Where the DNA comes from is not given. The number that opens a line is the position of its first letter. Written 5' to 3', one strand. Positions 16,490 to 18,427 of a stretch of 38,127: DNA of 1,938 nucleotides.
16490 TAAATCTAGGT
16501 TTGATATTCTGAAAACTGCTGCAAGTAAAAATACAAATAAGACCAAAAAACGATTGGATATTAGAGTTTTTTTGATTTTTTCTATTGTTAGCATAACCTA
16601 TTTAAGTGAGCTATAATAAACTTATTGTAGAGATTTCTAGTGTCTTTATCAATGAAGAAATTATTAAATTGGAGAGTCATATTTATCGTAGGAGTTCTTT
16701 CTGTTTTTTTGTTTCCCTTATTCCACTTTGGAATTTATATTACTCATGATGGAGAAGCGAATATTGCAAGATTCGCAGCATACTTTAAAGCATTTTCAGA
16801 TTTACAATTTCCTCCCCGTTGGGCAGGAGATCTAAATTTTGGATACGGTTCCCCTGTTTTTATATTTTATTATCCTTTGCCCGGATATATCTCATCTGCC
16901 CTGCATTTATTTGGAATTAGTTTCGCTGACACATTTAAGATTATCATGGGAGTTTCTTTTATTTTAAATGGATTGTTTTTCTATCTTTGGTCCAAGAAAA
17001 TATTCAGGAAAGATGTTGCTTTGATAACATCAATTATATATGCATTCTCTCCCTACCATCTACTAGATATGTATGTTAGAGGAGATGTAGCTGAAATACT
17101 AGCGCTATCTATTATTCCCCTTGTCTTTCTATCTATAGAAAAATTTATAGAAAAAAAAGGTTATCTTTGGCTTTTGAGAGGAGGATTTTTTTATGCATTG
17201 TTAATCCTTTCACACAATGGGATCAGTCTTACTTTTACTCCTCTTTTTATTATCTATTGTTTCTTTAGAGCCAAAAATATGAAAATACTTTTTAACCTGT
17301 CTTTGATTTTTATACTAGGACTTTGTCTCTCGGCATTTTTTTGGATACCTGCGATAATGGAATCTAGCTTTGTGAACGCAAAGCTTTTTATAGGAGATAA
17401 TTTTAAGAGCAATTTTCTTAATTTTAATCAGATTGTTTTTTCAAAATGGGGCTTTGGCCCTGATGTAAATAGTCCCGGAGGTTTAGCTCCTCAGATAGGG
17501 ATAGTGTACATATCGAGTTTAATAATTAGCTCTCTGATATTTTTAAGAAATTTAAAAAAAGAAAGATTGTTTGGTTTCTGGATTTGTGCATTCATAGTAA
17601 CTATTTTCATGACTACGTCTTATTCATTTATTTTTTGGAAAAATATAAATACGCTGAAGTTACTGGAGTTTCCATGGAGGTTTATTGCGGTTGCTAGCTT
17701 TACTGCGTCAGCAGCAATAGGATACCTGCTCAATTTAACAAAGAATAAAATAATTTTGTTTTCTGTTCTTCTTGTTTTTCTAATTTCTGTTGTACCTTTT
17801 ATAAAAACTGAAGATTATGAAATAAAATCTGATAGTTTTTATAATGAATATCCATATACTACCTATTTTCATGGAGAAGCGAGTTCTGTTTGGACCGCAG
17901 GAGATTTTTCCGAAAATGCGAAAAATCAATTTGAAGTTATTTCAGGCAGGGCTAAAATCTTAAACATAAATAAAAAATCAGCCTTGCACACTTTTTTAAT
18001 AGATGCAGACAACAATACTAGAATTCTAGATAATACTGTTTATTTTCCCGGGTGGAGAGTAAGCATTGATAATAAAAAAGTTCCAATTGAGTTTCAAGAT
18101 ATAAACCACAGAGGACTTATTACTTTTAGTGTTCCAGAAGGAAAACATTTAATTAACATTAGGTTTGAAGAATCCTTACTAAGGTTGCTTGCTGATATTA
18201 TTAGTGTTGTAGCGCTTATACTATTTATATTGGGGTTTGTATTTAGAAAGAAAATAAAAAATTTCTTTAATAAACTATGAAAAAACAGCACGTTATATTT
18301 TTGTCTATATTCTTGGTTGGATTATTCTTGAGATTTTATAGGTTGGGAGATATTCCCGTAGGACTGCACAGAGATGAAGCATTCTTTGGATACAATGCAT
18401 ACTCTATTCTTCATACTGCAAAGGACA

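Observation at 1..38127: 26 of 32 genes are glycosyltransferase candidates and 15 are polytopic GT-C-like: an outer-face glycan assembly line lacking Wzy/ABC-pathway parts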

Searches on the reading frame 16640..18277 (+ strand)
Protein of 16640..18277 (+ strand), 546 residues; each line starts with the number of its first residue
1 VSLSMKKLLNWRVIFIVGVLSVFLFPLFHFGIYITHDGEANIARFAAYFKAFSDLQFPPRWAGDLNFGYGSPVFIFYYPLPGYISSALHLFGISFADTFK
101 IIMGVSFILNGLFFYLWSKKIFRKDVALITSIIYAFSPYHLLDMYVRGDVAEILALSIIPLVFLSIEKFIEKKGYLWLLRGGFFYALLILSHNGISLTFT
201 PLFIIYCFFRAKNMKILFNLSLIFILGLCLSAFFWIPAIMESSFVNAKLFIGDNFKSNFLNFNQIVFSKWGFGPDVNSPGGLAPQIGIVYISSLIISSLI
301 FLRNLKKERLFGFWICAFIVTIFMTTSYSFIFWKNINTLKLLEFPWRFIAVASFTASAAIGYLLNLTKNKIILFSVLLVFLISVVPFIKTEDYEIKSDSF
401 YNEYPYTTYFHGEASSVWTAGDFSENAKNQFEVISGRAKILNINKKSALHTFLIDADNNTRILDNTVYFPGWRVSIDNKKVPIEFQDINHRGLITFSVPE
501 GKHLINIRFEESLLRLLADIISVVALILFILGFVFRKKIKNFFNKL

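Call 6: search_protein_families(library=pfam, proteins=[window:16640-18277:+], max_evalue=0.01)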
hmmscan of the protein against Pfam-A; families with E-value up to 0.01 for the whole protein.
window:16640-18277:+ (546 aa): 1 family
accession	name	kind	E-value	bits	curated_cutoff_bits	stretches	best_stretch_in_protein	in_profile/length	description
PF10131.15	PTPS_related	-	1.9e-15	56.8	26.4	1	76-383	3-299/621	6-pyruvoyl-tetrahydropterin synthase related domain; membrane protein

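Call 20: find_related_loci(query=A1, collection=genome_contigs, flank=10000)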
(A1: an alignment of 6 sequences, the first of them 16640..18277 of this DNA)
Query A1 (546 aa) in genome_contigs; peptide patterns used: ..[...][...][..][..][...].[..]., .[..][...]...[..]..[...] (x = any residue, [..] = any of these).
599 stretches matched a pattern (row limit reached: there are more); 586 encode a relative of the query (tblastn E <= 1e-3); the best 80 are kept; 80 distinct loci.
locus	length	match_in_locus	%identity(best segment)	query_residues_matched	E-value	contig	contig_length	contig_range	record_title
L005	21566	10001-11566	47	25-546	3e-160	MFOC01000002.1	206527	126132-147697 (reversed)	MAG: Candidatus Levybacteria bacterium RIFCSPHIGHO2_02_FULL_40_18 rifcsphigho2_02_scaffold_124, whole genome shotgun seq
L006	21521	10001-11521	47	13-519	4e-159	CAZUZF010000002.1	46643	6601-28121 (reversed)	MAG TPA_asm: uncultured Gammaproteobacteria bacterium isolate binchicken_co38_1268 genome assembly, contig: NODE_1679_le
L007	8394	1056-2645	46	3-539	5e-158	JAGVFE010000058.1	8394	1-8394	MAG: Candidatus Woesebacteria bacterium isolate DeMMO2_52 c_000000080087, whole genome shotgun sequence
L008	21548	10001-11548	47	14-525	6e-157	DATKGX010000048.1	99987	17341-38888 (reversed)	MAG TPA_asm: Patescibacteria group bacterium isolate SMAG_U14562 k141_141557, whole genome shotgun sequence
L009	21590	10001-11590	49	15-545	8e-162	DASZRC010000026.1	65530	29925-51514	MAG TPA_asm: Patescibacteria group bacterium isolate SMAG_U6014 k141_752773, whole genome shotgun sequence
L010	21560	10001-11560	48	12-531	1e-152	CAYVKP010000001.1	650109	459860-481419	MAG TPA_asm: uncultured Gammaproteobacteria bacterium isolate SRP200132_co1_547 genome assembly, contig: NODE_2_length_6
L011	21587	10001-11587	47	12-538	1e-152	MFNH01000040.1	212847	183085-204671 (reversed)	MAG: Candidatus Levybacteria bacterium RBG_16_35_11 RBG_16_scaffold_309, whole genome shotgun sequence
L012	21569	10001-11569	48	5-525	1e-151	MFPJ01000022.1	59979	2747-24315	MAG: Candidatus Levybacteria bacterium RIFCSPLOWO2_12_FULL_39_17 rifcsplowo2_12_scaffold_319, whole genome shotgun seque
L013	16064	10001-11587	43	13-541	2e-139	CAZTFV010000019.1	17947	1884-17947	MAG TPA_asm: uncultured Gammaproteobacteria bacterium isolate SRP269290_co1_791 genome assembly, contig: NODE_4062_lengt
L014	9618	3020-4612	42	13-542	9e-139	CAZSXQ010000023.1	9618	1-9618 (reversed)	MAG TPA_asm: uncultured Gammaproteobacteria bacterium isolate SRP011637_co1_148 genome assembly, contig: NODE_2675_lengt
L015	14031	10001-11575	41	14-530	1e-132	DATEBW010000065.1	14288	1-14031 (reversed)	MAG TPA_asm: Patescibacteria group bacterium isolate SMAG_U8255 k141_1135634, whole genome shotgun sequence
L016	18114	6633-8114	44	31-533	3e-130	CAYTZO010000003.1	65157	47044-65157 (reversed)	MAG TPA_asm: uncultured Gammaproteobacteria bacterium isolate SRP093762_co1_179 genome assembly, contig: NODE_278_length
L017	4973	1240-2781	41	4-534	4e-129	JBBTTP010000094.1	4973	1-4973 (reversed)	MAG: Patescibacteria group bacterium isolate H52-bin037_1 H52_bin037_1_000000000094, whole genome shotgun sequence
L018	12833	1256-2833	42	4-530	3e-142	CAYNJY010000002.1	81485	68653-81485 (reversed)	MAG TPA_asm: uncultured Gammaproteobacteria bacterium isolate ERP125453_co1_527 genome assembly, contig: NODE_155_length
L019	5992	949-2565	35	5-538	5e-108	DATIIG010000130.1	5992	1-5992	MAG TPA_asm: Candidatus Saccharimonadales bacterium isolate SMAG_U15658 k141_198373, whole genome shotgun sequence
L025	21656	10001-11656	36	5-542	4e-101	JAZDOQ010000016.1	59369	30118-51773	MAG: Candidatus Gottesmanbacteria bacterium isolate MEGAHIT-group-0.784 k141_2556453, whole genome shotgun sequence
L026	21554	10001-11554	36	31-544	4e-100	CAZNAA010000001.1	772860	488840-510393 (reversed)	MAG TPA_asm: uncultured Gammaproteobacteria bacterium isolate SRP192515_co1_126 genome assembly, contig: NODE_1_length_7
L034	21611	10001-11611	34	7-539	2e-100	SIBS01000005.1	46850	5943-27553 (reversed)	MAG: Candidatus Levyibacteriota bacterium isolate Baikal-deep-G183 BACOMB-C3138, whole genome shotgun sequence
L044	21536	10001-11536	34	13-522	2e-95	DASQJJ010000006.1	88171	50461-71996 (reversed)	MAG TPA_asm: Candidatus Eisenbacteria bacterium isolate SMAG_U11883 k141_1236414, whole genome shotgun sequence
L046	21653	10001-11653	34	4-544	5e-95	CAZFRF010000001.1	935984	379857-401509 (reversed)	MAG TPA_asm: uncultured Gammaproteobacteria bacterium isolate SRP292972_co1_100 genome assembly, contig: NODE_5_length_9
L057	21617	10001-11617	31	14-545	1e-92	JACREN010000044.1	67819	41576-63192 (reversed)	MAG: Candidatus Gottesmanbacteria bacterium isolate NC_groundwater_1700_Pr3_B-0.1um_46_16 SR-2_scaffold_141_3391866, who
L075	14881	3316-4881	34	22-541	4e-89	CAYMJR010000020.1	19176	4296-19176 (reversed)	MAG TPA_asm: uncultured Gammaproteobacteria bacterium isolate SRP272529_co1_137 genome assembly, contig: NODE_4723_lengt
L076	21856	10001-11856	34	12-543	8e-89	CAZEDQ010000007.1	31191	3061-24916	MAG TPA_asm: uncultured Gammaproteobacteria bacterium isolate SRP050083_co7_608 genome assembly, contig: NODE_1079_lengt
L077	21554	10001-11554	32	13-531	9e-89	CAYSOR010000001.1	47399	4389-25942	MAG TPA_asm: uncultured Gammaproteobacteria bacterium isolate binchicken_co266_188 genome assembly, contig: NODE_1458_le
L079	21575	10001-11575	32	25-526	3e-88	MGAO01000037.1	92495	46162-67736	MAG: Candidatus Roizmanbacteria bacterium RIFCSPLOWO2_01_FULL_40_14 rifcsplowo2_01_scaffold_425, whole genome shotgun se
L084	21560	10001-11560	33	6-528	7e-86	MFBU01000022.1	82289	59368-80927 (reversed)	MAG: Candidatus Curtissbacteria bacterium RIFCSPLOWO2_02_41_11 rifcsplowo2_02_sub10_scaffold_9, whole genome shotgun seq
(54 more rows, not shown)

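Call 23: search_protein_families(library=pfam, proteins=[L026:5108-6598:+, L077:13867-14673:+, L046:14892-16064:+, L008:7338-9278:+, L044:16435-17538:+, L057:15056-16666:+, L034:2334-3917:+, L079:1-1500:+, L075:1751-3262:+, L046:20245-21561:+], max_evalue=0.01)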
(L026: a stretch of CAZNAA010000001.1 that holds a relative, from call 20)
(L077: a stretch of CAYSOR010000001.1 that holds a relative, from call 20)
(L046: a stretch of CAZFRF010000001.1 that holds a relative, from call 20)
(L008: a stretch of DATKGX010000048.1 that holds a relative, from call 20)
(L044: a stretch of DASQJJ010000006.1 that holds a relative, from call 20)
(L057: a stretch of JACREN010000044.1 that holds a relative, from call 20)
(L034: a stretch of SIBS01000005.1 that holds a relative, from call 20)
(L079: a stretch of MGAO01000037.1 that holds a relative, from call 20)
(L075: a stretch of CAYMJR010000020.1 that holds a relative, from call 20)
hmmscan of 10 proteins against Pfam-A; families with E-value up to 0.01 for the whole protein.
L026:5108-6598:+ (497 aa): 1 family
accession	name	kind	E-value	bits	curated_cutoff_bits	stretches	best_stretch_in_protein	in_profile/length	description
PF13231.12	PMT_2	-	3.4e-07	31.1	26.1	1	76-218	7-152/160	Dolichyl-phosphate-mannose-protein mannosyltransferase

L077:13867-14673:+ (269 aa): 15 families
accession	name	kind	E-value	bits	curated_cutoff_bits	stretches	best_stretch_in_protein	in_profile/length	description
PF08241.18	Methyltransf_11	-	1.7e-22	80.3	21.2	1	76-171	1-95/95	Methyltransferase domain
PF13649.12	Methyltransf_25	-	1.3e-20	74.3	27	1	75-167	1-97/97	Methyltransferase domain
PF13847.12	Methyltransf_31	-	2.8e-19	69.7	27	1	71-175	3-113/145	Methyltransferase domain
PF13489.12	Methyltransf_23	-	3.3e-16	59.9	27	1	64-218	15-162/164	Methyltransferase domain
PF08242.18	Methyltransf_12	-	7.7e-14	52.7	30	1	76-169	1-98/98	Methyltransferase domain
PF05175.20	MTS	-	1.3e-10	41.6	23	1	60-171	22-138/170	Methyltransferase small domain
PF01209.24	Ubie_methyltran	-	1.6e-10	41.2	20.1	1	69-189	45-169/233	ubiE/COQ5 methyltransferase family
PF03848.20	TehB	-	2e-07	31.1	20.4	1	68-172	27-133/193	Tellurite resistance protein TehB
PF02353.26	CMAS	-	2.1e-05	24.4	27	1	71-186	62-179/273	Mycolic acid cyclopropane synthetase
PF03602.21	Cons_hypoth95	-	0.00021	21.4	24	1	62-181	33-160/182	Conserved hypothetical protein 95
PF07021.18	MetW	-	0.00024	21.2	21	1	71-164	13-103/193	Methionine biosynthesis protein MetW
PF09445.16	Methyltransf_15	-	0.00024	21.2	22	1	73-140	2-75/165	RNA cap guanine-N2 methyltransferase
PF08003.17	Methyltransf_9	-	0.00029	20.3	23.8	1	69-172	113-218/315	Protein of unknown function (DUF1698)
PF06325.19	PrmA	-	0.0021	18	22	1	64-170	154-257/296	Ribosomal protein L11 methyltransferase (PrmA)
PF10294.15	Methyltransf_16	-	0.006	16.8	21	1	65-119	40-101/174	Lysine methyltransferase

L046:14892-16064:+ (391 aa): 1 family
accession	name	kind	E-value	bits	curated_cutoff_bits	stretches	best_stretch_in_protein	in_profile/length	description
PF13231.12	PMT_2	-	7.6e-10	39.7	26.1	1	99-249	1-155/160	Dolichyl-phosphate-mannose-protein mannosyltransferase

L008:7338-9278:+ (647 aa): 0 families

L044:16435-17538:+ (368 aa): 4 families
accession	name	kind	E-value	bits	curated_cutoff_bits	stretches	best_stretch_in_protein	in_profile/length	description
PF00534.26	Glycos_transf_1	-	3e-35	121.7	26.4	1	175-344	4-172/172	Glycosyl transferases group 1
PF13692.12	Glyco_trans_1_4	-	1.6e-23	84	27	1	187-330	2-142/142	Glycosyl transferases group 1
PF20706.3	GT4-conflict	-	5.2e-11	42.6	26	1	172-309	182-326/385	Family 4 Glycosyltransferase in conflict systems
PF13439.12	Glyco_transf_4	-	0.00093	19.7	28.5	1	17-63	2-54/170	Glycosyltransferase Family 4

L057:15056-16666:+ (537 aa): 1 family
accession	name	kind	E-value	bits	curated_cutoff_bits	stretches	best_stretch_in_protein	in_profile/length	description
PF10034.15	Dpy19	-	0.0013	17.4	27.2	1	371-457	461-546/653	Q-cell neuroblast polarisation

L034:2334-3917:+ (528 aa): 0 families

L079:1-1500:+ (500 aa): 0 families

L075:1751-3262:+ (504 aa): 1 family
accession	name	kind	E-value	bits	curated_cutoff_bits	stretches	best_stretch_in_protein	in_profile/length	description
PF13231.12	PMT_2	-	8.4e-14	52.5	26.1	1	64-218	4-155/160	Dolichyl-phosphate-mannose-protein mannosyltransferase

L046:20245-21561:+ (439 aa): 1 family
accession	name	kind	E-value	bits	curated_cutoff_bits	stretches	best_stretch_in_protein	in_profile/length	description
PF13231.12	PMT_2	-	9.4e-12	45.9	26.1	1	87-243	2-155/160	Dolichyl-phosphate-mannose-protein mannosyltransferase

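Call 24: search_protein_families(library=pfam, proteins=[L025:3442-5232:-, L026:16372-17487:+, L084:12519-13868:+, L005:13252-15240:+, L026:17497-18987:+, L034:847-2217:-, L057:16666-17907:+, L076:14856-16505:-, L084:14595-16016:+], max_evalue=0.01)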
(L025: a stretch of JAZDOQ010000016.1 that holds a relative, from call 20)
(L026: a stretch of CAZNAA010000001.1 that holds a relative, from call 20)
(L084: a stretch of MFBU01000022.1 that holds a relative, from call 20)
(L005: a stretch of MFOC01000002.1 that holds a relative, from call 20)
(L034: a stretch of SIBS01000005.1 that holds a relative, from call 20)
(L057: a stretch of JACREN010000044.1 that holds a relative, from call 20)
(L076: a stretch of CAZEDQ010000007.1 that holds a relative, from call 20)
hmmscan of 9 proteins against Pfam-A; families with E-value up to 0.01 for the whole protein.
L025:3442-5232:- (597 aa): 0 families

L026:16372-17487:+ (372 aa): 1 family
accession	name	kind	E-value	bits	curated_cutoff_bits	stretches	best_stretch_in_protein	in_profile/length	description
PF02350.25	Epimerase_2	-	3.8e-55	187.6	30.6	1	105-333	67-300/347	UDP-N-acetylglucosamine 2-epimerase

L084:12519-13868:+ (450 aa): 6 families
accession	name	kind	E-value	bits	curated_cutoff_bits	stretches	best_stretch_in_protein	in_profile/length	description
PF03721.20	UDPG_MGDP_dh_N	-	3.3e-38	131.6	27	1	22-199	2-182/187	UDP-glucose/GDP-mannose dehydrogenase family, NAD binding domain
PF03720.21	UDPG_MGDP_dh_C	-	3.5e-20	72.7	30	1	326-416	2-102/103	UDP-glucose/GDP-mannose dehydrogenase family, UDP binding domain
PF00984.24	UDPG_MGDP_dh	-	5e-09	36.6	25.4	1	218-289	2-75/94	UDP-glucose/GDP-mannose dehydrogenase family, central domain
PF03446.21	NAD_binding_2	-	1.3e-06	29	21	1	22-154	1-109/161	NAD binding domain of 6-phosphogluconate dehydrogenase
PF02558.23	ApbA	-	0.0019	18.3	22.2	0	23-102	1-74/150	Ketopantoate reductase PanE/ApbA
PF02254.24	TrkA_N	-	0.0068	17.2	23.8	0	24-61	2-39/116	TrkA-N domain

L005:13252-15240:+ (663 aa): 0 families

L026:17497-18987:+ (497 aa): 0 families

L034:847-2217:- (457 aa): 0 families

L057:16666-17907:+ (414 aa): 0 families

L076:14856-16505:- (550 aa): 0 families

L084:14595-16016:+ (474 aa): 0 families

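Call 32: search_solved_structures(query=A1, max_evalue=1)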
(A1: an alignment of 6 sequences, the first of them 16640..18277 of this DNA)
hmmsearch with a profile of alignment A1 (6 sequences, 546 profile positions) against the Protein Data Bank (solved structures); distinct sequences matched with E-value up to 1: 3.
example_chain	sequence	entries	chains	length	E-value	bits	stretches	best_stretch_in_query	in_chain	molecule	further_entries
5cow_A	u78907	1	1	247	0.061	15.3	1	313-371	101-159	Putative uncharacterized protein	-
5cv3_A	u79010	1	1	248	0.062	15.2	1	313-371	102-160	Putative uncharacterized protein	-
9k1u_D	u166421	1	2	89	0.42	12.5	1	472-515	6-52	Serine/threonine protein kinase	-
